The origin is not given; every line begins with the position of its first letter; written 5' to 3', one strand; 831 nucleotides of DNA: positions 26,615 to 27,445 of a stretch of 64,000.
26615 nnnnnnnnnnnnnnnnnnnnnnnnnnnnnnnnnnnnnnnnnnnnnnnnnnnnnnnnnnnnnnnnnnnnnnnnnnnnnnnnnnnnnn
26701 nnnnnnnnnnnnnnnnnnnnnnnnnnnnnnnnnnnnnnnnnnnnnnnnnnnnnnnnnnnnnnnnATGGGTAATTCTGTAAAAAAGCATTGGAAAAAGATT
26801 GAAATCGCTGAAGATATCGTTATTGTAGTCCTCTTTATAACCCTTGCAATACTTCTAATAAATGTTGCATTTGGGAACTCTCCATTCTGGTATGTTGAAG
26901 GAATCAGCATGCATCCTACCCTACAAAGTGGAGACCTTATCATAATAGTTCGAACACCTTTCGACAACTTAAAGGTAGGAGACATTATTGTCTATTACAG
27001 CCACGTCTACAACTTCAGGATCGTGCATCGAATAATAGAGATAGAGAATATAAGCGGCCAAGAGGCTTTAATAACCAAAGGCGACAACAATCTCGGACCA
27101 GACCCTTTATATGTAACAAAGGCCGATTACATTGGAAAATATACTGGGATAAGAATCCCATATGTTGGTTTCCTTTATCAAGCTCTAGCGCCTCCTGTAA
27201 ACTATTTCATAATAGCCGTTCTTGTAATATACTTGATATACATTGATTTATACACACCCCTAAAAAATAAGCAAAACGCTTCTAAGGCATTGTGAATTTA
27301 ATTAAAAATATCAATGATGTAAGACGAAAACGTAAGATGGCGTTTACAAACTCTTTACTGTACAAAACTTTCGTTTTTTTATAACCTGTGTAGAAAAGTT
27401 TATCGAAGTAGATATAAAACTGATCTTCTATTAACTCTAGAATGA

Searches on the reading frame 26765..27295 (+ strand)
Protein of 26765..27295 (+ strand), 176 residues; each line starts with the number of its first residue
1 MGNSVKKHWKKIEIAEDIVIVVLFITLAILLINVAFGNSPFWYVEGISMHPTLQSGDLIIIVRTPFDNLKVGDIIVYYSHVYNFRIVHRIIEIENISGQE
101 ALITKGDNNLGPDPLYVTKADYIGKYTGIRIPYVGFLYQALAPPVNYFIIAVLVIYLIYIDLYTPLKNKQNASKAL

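Call 3: search_protein_families(library=pfam, proteins=[window:26765-27295:+], max_evalue=0.1)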
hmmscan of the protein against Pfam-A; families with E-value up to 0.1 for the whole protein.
window:26765-27295:+ (176 aa): 2 families
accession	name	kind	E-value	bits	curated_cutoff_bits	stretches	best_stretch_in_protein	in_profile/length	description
PF10502.14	Peptidase_S26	-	4.7e-06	27.1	22.9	1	20-91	5-78/168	Signal peptidase, peptidase S26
PF00717.28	Peptidase_S24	-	0.0004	20.5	23.3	1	41-77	37-71/116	Peptidase S24-like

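Call 4: search_protein_families(library=ncbifam, proteins=[window:26765-27295:+], max_evalue=0.1)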
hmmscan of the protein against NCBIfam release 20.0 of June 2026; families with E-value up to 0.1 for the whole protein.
window:26765-27295:+ (176 aa): 4 families
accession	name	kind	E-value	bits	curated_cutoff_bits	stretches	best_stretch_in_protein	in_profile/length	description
TIGR02228.1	sigpep_I_arch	equivalog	3.4e-34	118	51.85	1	18-159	10-152/158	signal peptidase I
NF046067.1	SigPepSipWBacil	equivalog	7.5e-17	61.5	190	1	42-146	41-145/189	signal peptidase I SipW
TIGR02227.1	sigpep_I_bact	equivalog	3.2e-10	40.1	47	1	21-93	3-77/162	signal peptidase I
TIGR02754.1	sod_Ni_protease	equivalog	6.3e-05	23.4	63.25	1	44-95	3-57/90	nickel-type superoxide dismutase maturation protease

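Call 15: find_homologous_proteins(query=window:26765-27295:+, max_evalue=0.001)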
Query window:26765-27295:+ (176 aa): 204 proteins with E <= 0.001 among 274 candidates; the best 120 are listed.
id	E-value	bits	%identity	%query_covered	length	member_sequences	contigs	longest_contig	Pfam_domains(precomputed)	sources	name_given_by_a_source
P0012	1.3e-109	382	100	100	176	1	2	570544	PF10502.15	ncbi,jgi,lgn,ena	ncbi:MAG: signal peptidase I [Nitrososphaeria archaeon]|jgi:signal peptidase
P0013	4.8e-96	338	86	99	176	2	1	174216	PF10502.15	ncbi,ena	-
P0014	9.8e-86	304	80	100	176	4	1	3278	PF10502.15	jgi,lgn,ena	-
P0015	3.6e-71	257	66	100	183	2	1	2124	PF00717.29,PF10502.15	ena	-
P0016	2.4e-69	251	69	97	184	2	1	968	PF10502.15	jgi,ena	-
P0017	2.3e-66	241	62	99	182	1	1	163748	PF00717.29,PF10502.15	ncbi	ncbi:MAG: signal peptidase I [Nitrososphaeria archaeon]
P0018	5.4e-60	220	58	97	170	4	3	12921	PF00717.29,PF10502.15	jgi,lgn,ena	jgi:signal peptidase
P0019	7.3e-60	220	64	83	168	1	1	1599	PF00717.29,PF10502.15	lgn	-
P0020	7.7e-58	213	59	93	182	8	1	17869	PF00717.29,PF10502.15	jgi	-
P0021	4.3e-57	211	59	95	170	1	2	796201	PF00717.29,PF10502.15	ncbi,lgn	ncbi:MAG: signal peptidase I [Nitrososphaeria archaeon]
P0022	7.6e-53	197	55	98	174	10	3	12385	PF00717.29,PF10502.15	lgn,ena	-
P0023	7.9e-51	190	56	97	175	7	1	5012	PF00717.29,PF10502.15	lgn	-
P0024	1.8e-50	189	55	97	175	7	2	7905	PF00717.29,PF10502.15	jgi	-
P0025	7.1e-50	187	55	83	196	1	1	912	PF00717.29,PF10502.15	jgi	jgi:signal peptidase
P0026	1.1e-49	187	55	83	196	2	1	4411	PF10502.15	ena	-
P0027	2.1e-49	186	54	83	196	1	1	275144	PF00717.29,PF10502.15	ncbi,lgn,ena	-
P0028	1.3e-47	180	53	97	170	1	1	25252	PF00717.29,PF10502.15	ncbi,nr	ncbi:MAG: signal peptidase I [Nitrososphaeria archaeon]|nr:signal peptidase I [Nitrososphaeria archa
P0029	1.7e-47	180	55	88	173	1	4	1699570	PF00717.29,PF10502.15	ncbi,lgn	ncbi:MAG: signal peptidase I [Nitrososphaeria archaeon]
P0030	2.5e-47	179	55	88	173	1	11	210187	PF00717.29,PF10502.15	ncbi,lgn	ncbi:MAG: signal peptidase I [Nitrososphaeria archaeon]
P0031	3.2e-47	179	51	97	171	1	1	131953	PF00717.29,PF10502.15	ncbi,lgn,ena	-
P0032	6.4e-47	178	54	83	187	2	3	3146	PF00717.29,PF10502.15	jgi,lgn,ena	jgi:signal peptidase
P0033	2.6e-45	172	55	86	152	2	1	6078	PF00717.29,PF10502.15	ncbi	ncbi:MAG: signal peptidase I, partial [Nitrososphaeria archaeon]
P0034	1.2e-32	131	50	77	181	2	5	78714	PF00717.29,PF10502.15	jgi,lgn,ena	jgi:signal peptidase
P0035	7.2e-32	129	53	74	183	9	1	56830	PF00717.29,PF10502.15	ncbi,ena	-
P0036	1.6e-29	121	52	73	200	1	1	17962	PF00717.29,PF10502.15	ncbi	ncbi:MAG: signal peptidase I [Nitrososphaerales archaeon]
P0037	7.0e-26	109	44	89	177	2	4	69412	PF00717.29,PF10502.15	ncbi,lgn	-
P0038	5.7e-24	103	40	89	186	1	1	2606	PF00717.29,PF10502.15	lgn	-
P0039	1.7e-21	95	43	90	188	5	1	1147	PF10502.15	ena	-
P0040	4.7e-21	93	41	73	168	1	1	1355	PF10502.15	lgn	-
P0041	5.2e-21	93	43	81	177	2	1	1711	PF10502.15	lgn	-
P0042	1.7e-20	92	38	90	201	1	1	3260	PF10502.15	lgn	-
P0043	1.9e-20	92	42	82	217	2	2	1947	PF10502.15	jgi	-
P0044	2.4e-20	91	43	68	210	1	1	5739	PF10502.15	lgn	-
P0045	5.0e-20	90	44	85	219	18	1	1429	PF10502.15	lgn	-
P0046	5.9e-20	90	38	78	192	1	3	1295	PF10502.15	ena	-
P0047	1.1e-19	89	43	73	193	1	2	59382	PF10502.15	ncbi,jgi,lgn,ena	-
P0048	1.5e-19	89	41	81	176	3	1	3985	PF10502.15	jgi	jgi:signal peptidase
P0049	2.0e-19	88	41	82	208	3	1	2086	PF10502.15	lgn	-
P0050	3.8e-19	87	40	76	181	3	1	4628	PF10502.15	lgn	-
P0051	4.1e-19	87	44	74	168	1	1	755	PF10502.15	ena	-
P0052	4.2e-19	87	39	97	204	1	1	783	PF10502.15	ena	-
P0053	4.7e-19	87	43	73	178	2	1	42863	PF10502.15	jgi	-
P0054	6.4e-19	87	38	80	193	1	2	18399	PF10502.15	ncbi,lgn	-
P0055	6.9e-19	86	38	89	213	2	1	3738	PF10502.15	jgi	-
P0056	9.1e-19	86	42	77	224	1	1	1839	PF10502.15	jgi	-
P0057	9.6e-19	86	41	67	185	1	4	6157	PF10502.15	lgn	-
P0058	1.0e-18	86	41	67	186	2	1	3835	PF10502.15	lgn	-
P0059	1.1e-18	86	38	81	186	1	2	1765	PF10502.15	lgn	-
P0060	1.3e-18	86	41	77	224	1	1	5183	PF10502.15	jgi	-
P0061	1.6e-18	85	40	76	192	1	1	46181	PF10502.15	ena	-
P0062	1.9e-18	85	37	80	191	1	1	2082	PF10502.15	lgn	-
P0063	2.0e-18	85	37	80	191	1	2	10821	PF10502.15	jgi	jgi:signal peptidase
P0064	2.3e-18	85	43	73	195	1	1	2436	PF10502.15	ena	-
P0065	2.4e-18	85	39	64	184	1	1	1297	PF10502.15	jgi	jgi:signal peptidase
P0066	2.4e-18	85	41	77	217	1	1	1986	PF10502.15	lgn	-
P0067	2.5e-18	85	35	87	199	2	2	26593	PF10502.15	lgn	-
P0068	2.8e-18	84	43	65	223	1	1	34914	PF10502.15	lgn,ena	-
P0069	2.8e-18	84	41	91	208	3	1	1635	PF10502.15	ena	-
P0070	3.7e-18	84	40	76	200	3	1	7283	PF10502.15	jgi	jgi:signal peptidase I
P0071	3.7e-18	84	40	73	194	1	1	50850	PF10502.15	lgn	-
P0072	4.5e-18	84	40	67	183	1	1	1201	PF10502.15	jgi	jgi:signal peptidase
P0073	5.2e-18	84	41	65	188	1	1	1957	PF10502.15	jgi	jgi:signal peptidase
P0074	5.7e-18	83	42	75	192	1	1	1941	PF10502.15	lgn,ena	-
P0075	6.1e-18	83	42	65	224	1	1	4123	PF10502.15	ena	-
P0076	6.4e-18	83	37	81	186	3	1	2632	PF10502.15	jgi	jgi:signal peptidase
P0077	6.9e-18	83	36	94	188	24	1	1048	PF10502.15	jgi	jgi:signal peptidase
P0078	7.2e-18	83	43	71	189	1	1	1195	PF10502.15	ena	-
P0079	7.3e-18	83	36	98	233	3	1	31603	PF10502.15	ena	-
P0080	8.7e-18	83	42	65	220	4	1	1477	PF10502.15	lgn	-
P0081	9.0e-18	83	39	78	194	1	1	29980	PF10502.15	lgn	-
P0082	1.0e-17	83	39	76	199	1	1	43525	PF10502.15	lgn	-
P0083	1.5e-17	82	36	93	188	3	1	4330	PF10502.15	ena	-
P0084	1.9e-17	82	42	65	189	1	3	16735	PF10502.15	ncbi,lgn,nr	ncbi:MAG TPA: signal peptidase I [Nitrososphaera sp.]|nr:signal peptidase I [Nitrososphaera sp.] HEX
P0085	2.1e-17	82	40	67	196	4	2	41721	PF10502.15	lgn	-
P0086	2.5e-17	81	38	76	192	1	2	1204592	PF10502.15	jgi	jgi:signal peptidase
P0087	2.8e-17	81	39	76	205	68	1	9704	PF10502.15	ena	-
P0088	2.9e-17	81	36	80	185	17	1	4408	PF10502.15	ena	-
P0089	3.1e-17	81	37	80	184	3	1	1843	PF10502.15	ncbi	ncbi:MAG: signal peptidase I [Nitrososphaera sp.]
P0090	3.1e-17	81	39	76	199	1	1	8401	PF10502.15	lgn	-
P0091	3.4e-17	81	38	76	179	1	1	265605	PF10502.15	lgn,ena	-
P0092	3.4e-17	81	36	80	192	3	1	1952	PF10502.15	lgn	-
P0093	3.6e-17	81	40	67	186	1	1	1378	PF10502.15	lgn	-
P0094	3.8e-17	81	36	80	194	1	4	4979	PF10502.15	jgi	jgi:signal peptidase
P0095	5.3e-17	80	39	76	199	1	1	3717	PF10502.15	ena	-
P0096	5.9e-17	80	39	76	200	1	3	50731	PF10502.15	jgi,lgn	-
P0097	6.1e-17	80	37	80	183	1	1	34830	PF10502.15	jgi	jgi:signal peptidase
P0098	6.5e-17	80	39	90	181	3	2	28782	PF10502.15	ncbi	-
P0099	7.6e-17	80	43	72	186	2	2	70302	PF10502.15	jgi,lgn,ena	-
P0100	7.7e-17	80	37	80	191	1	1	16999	PF10502.15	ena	-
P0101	8.5e-17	80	43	70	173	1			PF10502.15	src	-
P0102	9.4e-17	79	41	78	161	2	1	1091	PF00717.29,PF10502.15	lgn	-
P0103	1.1e-16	79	37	90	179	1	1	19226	PF10502.15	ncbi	-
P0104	1.3e-16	79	37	80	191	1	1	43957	PF10502.15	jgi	jgi:signal peptidase I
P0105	1.9e-16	78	36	81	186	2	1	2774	PF10502.15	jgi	jgi:signal peptidase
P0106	2.5e-16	78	35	82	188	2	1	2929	PF10502.15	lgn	-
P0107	2.9e-16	78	37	95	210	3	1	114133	PF10502.15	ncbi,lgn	ncbi:MAG: signal peptidase I [Nitrososphaera sp.]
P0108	3.2e-16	78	40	64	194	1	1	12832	PF10502.15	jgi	-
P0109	3.5e-16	78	35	96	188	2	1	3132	PF10502.15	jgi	jgi:signal peptidase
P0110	3.9e-16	77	36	80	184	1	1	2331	PF10502.15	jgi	jgi:signal peptidase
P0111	4.0e-16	77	35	96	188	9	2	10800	PF10502.15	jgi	jgi:signal peptidase I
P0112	5.1e-16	77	39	77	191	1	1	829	PF10502.15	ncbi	-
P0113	5.1e-16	77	39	77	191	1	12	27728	PF10502.15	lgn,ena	-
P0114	5.5e-16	77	38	75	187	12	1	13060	PF10502.15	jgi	jgi:signal peptidase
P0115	5.7e-16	77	39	77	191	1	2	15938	PF10502.15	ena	-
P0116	5.7e-16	77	37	81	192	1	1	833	PF10502.15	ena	-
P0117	5.8e-16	77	39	77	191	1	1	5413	PF10502.15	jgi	jgi:signal peptidase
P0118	7.1e-16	77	41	62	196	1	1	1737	PF10502.15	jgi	jgi:signal peptidase I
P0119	8.7e-16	76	41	62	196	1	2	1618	PF10502.15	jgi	jgi:signal peptidase I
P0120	1.0e-15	76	35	81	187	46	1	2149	PF10502.15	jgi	jgi:signal peptidase I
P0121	1.1e-15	76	41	62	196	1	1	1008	PF10502.15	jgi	jgi:signal peptidase I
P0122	1.2e-15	76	35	80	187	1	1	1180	PF10502.15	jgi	jgi:signal peptidase I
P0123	1.2e-15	76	35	75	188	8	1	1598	PF10502.15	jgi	jgi:signal peptidase I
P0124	1.4e-15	76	41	62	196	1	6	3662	PF10502.15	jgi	jgi:signal peptidase I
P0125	1.5e-15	76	42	74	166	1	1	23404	PF10502.15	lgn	-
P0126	1.6e-15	75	33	81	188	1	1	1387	PF10502.15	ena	-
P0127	1.8e-15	75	41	62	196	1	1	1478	PF10502.15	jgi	jgi:signal peptidase I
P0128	1.9e-15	75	37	67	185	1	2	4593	PF10502.15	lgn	-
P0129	2.5e-15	75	45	55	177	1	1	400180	PF10502.15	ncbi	ncbi:MAG: signal peptidase I [Thermoprotei archaeon]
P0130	4.1e-15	74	44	76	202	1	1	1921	PF10502.15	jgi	-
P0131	4.4e-15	74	42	70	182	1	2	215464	PF10502.15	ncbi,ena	-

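Call 16: find_encoding_contigs(protein=P0029, flank=5000, max_places=2)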
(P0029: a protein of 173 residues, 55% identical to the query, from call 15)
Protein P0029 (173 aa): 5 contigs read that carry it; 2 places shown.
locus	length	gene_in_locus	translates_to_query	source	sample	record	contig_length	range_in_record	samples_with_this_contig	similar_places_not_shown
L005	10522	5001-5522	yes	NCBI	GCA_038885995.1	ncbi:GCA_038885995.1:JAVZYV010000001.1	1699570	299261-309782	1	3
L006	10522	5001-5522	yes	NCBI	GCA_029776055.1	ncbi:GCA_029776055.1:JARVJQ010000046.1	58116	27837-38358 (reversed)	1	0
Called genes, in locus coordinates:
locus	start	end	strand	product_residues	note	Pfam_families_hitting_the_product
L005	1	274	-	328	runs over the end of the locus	PF00005:ABC_tran, PF08352:oligo_HPY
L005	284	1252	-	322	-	PF00005:ABC_tran, PF02463:SMC_N (faint), PF13304:AAA_21, PF08352:oligo_HPY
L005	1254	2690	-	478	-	PF00528:BPD_transp_1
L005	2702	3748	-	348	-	PF00528:BPD_transp_1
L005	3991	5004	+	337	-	-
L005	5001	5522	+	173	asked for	PF10502:Peptidase_S26, PF00717:Peptidase_S24 (weak)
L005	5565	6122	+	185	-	PF00352:TBP, PF11858:DUF3378 (faint), PF00352:TBP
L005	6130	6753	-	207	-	PF00156:Pribosyltran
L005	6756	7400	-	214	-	PF13483:Lactamase_B_3, PF12706:Lactamase_B_2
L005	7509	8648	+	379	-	-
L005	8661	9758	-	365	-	PF02163:Peptidase_M50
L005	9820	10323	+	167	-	PF00583:Acetyltransf_1, PF13527:Acetyltransf_9, PF13673:Acetyltransf_10, PF13508:Acetyltransf_7, PF08445:FR47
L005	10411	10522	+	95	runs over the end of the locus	PF01883:FeS_assembly_P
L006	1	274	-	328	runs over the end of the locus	PF00005:ABC_tran, PF08352:oligo_HPY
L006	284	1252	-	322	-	PF00005:ABC_tran, PF02463:SMC_N (faint), PF13304:AAA_21, PF08352:oligo_HPY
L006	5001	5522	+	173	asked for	PF10502:Peptidase_S26, PF00717:Peptidase_S24 (weak)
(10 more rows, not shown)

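Call 17: find_encoding_contigs(protein=P0027, flank=5000, max_places=2)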
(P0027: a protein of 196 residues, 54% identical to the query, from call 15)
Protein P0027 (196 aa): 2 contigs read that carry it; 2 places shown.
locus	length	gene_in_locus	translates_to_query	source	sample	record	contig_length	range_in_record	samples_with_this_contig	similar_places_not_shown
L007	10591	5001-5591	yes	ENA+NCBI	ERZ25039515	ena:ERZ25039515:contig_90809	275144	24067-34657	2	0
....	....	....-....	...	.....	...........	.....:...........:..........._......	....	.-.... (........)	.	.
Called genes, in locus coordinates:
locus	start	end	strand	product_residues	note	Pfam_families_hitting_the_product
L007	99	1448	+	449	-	PF04055:Radical_SAM, PF13186:SPASM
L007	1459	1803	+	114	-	-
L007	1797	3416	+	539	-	-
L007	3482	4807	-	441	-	PF01946:Thi4, PF00070:Pyr_redox (faint), PF00890:FAD_binding_2 (weak), PF01494:FAD_binding_3 (faint), PF03486:HI0933_like (faint), PF07992:Pyr_redox_2 (weak), PF12831:FAD_oxidored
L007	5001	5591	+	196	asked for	PF10502:Peptidase_S26 (weak), PF00717:Peptidase_S24 (faint)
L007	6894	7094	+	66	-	-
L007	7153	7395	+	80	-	-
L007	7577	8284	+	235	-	PF00702:Hydrolase, PF12710:HAD, PF13419:HAD_2, PF13242:Hydrolase_like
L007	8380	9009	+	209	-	-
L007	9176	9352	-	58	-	-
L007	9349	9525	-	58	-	PF12728:HTH_17 (weak), PF13411:MerR_1 (weak), PF00376:MerR (weak)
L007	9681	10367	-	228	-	-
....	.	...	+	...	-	?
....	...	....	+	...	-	-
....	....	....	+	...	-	-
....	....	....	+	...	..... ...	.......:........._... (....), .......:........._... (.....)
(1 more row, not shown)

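Call 18: find_encoding_contigs(protein=P0031, flank=5000, max_places=2)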
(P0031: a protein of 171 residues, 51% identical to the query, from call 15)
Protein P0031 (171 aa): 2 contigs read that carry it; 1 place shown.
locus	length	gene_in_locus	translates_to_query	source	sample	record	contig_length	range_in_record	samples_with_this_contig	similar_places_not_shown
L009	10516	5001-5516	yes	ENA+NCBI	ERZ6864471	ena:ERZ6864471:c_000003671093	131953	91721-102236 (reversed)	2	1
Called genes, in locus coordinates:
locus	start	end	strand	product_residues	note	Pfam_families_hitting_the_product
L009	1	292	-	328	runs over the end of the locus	PF00005:ABC_tran, PF08352:oligo_HPY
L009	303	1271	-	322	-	PF00005:ABC_tran, PF02463:SMC_N (faint), PF13304:AAA_21, PF08352:oligo_HPY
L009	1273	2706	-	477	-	PF00528:BPD_transp_1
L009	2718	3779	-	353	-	PF00528:BPD_transp_1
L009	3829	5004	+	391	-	-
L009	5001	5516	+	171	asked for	PF10502:Peptidase_S26, PF00717:Peptidase_S24 (weak)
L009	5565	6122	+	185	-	PF00352:TBP, PF11858:DUF3378 (faint), PF00352:TBP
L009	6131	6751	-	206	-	PF00156:Pribosyltran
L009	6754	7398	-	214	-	PF13483:Lactamase_B_3, PF12706:Lactamase_B_2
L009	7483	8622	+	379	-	-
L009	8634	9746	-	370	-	PF02163:Peptidase_M50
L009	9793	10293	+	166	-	PF00583:Acetyltransf_1, PF13527:Acetyltransf_9, PF13673:Acetyltransf_10, PF13508:Acetyltransf_7, PF08445:FR47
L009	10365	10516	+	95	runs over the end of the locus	PF01883:FeS_assembly_P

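Call 39: find_related_loci(query=A4, collection=genome_contigs, flank=3000)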
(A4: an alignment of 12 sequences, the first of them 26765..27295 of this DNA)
Query A4 (176 aa) in genome_contigs; peptide patterns used: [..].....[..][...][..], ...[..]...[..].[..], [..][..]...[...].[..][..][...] (x = any residue, [..] = any of these).
550 stretches matched a pattern; 398 encode a relative of the query (tblastn E <= 1e-3); the best 80 are kept; 79 distinct loci.
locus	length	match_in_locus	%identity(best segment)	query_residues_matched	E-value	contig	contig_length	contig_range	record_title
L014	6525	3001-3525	86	1-175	2e-100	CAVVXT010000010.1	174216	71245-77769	MAG: Nitrososphaeria archaeon isolate MFD03726.bin.1.205 genome assembly, contig: contig_56189, whole genome shotgun seq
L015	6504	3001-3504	59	1-168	6e-61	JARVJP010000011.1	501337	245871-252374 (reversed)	MAG: Nitrososphaeria archaeon isolate DRTY6_bin.115 NODE_28_length_501337_cov_2.07548, whole genome shotgun sequence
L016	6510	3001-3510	58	1-170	2e-58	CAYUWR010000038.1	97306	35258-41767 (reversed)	MAG TPA_asm: uncultured Nitrososphaeria archaeon isolate SRP231805_co4_125 genome assembly, contig: k141_285558, whole g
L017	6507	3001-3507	56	4-172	1e-56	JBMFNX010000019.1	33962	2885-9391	MAG: Nitrososphaeria archaeon isolate KM4338-22 NODE_19_length_33962_cov_10.839014, whole genome shotgun sequence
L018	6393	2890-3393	56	4-171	8e-55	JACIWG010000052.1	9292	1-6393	MAG: Nitrososphaeria archaeon isolate MAG-19 Nitrososphaeria_E3_bin12_Scaffold_52, whole genome shotgun sequence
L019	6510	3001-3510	51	4-174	1e-51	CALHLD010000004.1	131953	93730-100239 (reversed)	MAG: uncultured archaeon isolate S1_Bin_METABAT__236_1 genome assembly, contig: c_000003671093, whole genome shotgun seq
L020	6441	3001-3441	54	1-146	5e-44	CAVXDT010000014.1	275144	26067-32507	MAG: Nitrososphaeria archaeon isolate MFD04408.bin.2.156 genome assembly, contig: contig_90809, whole genome shotgun seq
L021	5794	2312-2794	46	18-173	1e-34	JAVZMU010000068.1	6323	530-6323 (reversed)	MAG: Nitrososphaerales archaeon isolate DRTY-6_201912_bins_25 DRTY-6_201912_bins_25_scaffold_68, whole genome shotgun se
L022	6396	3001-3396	53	18-147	4e-33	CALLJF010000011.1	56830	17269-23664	MAG: uncultured Nitrososphaerales archaeon isolate S1_Bin_METABAT__299_1 genome assembly, contig: c_000001210257, whole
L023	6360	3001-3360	56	30-147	2e-32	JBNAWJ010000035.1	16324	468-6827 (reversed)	MAG: Nitrososphaerales archaeon isolate Kamch4342-D-MF-061 bin18.fa-35, whole genome shotgun sequence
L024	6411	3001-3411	50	18-149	5e-32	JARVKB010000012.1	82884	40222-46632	MAG: Nitrososphaeria archaeon isolate DRTY6_bin.138 NODE_971_length_82884_cov_2.72126, whole genome shotgun sequence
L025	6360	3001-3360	55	30-147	4e-32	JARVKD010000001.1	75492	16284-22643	MAG: Nitrososphaeria archaeon isolate JZ2_bin.220247 NODE_1_length_75492_cov_1.60451, whole genome shotgun sequence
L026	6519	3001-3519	43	10-174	9e-32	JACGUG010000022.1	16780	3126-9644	MAG: archaeon isolate H03B2 scaffold_5955, whole genome shotgun sequence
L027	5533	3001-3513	42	10-174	4e-31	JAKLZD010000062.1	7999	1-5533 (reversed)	MAG: Candidatus Methylarchaceae archaeon HK01M k127_5893361, whole genome shotgun sequence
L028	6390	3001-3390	51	18-147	5e-28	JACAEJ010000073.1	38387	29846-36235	MAG: Nitrososphaerales archaeon isolate L.E.AR.22 k119_2705983, whole genome shotgun sequence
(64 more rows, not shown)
